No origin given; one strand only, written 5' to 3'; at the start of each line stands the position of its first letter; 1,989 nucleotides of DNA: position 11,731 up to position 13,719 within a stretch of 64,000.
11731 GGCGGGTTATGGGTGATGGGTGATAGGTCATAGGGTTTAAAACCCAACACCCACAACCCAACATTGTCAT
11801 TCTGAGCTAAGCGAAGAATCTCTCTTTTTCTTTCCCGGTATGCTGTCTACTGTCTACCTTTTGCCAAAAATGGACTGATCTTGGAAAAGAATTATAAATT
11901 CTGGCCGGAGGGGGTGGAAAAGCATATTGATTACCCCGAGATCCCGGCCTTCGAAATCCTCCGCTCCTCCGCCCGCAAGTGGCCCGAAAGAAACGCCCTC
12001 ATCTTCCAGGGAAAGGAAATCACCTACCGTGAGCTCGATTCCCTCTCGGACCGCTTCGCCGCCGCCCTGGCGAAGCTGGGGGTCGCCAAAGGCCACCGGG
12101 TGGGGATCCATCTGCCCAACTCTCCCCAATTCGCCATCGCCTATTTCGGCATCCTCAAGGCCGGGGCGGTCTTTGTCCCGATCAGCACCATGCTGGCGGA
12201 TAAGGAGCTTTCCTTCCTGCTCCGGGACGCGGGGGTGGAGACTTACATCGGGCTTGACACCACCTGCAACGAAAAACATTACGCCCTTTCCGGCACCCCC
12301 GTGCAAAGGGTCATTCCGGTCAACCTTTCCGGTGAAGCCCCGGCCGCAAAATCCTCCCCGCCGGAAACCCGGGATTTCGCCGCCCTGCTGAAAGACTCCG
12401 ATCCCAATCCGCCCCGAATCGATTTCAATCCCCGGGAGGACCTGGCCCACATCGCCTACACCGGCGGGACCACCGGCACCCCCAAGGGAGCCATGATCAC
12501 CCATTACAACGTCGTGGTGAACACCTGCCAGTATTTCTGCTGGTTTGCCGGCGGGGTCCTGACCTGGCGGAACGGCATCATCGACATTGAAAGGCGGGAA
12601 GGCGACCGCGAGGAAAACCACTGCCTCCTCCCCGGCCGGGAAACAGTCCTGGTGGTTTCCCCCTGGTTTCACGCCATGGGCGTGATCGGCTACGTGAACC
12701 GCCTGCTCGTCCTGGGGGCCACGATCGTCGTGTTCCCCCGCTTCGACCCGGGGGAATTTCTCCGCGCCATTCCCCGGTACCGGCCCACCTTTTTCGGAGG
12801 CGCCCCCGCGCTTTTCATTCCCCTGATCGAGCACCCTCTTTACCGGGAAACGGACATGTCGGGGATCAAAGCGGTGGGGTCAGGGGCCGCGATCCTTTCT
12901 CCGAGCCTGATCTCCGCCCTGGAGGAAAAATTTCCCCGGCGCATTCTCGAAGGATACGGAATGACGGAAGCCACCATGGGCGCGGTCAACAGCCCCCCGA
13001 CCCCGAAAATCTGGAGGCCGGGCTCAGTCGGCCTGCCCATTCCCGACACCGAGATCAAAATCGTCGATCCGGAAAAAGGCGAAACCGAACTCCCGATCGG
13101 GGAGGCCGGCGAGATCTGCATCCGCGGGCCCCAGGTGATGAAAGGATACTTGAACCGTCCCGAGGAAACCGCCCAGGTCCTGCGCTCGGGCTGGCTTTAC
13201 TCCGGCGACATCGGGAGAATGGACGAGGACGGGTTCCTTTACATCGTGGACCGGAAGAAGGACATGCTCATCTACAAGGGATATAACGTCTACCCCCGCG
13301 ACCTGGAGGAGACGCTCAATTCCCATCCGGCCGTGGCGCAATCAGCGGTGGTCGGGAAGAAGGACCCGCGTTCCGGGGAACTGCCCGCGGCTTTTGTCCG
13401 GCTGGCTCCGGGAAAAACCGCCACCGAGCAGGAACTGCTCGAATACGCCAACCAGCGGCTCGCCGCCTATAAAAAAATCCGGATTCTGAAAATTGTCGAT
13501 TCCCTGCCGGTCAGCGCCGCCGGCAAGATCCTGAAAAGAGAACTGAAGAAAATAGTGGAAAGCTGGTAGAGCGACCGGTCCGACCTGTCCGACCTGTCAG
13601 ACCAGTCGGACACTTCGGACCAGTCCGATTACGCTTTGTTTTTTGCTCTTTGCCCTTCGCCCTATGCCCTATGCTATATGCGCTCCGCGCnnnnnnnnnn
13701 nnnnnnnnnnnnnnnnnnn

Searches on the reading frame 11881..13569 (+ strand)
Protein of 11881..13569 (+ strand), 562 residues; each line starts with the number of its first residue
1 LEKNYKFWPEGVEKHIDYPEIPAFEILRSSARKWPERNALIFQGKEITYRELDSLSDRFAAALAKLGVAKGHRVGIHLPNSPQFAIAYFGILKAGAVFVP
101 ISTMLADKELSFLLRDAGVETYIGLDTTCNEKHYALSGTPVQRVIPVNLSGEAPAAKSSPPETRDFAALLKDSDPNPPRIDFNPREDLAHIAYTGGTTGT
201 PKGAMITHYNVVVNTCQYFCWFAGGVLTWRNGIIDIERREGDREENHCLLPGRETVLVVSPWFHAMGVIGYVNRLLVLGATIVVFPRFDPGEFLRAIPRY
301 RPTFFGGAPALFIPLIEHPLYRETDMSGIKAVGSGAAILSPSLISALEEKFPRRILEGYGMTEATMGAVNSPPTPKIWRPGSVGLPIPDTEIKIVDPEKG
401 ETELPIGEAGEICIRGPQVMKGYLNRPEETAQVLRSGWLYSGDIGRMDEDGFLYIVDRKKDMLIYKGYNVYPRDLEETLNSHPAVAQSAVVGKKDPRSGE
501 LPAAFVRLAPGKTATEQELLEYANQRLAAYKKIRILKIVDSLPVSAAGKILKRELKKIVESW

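Call 59: search_protein_families(library=pfam, proteins=[window:11881-13569:+], max_evalue=0.00001)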
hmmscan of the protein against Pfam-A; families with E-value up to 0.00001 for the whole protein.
window:11881-13569:+ (562 aa): 2 families
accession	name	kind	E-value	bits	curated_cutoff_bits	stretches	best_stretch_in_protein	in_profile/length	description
PF00501.34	AMP-binding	-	2.7e-97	326.4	29.9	1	28-424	2-384/384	AMP-binding enzyme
PF13193.12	AMP-binding_C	-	6.6e-18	65.8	24.5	1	475-549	2-76/76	AMP-binding enzyme C-terminal domain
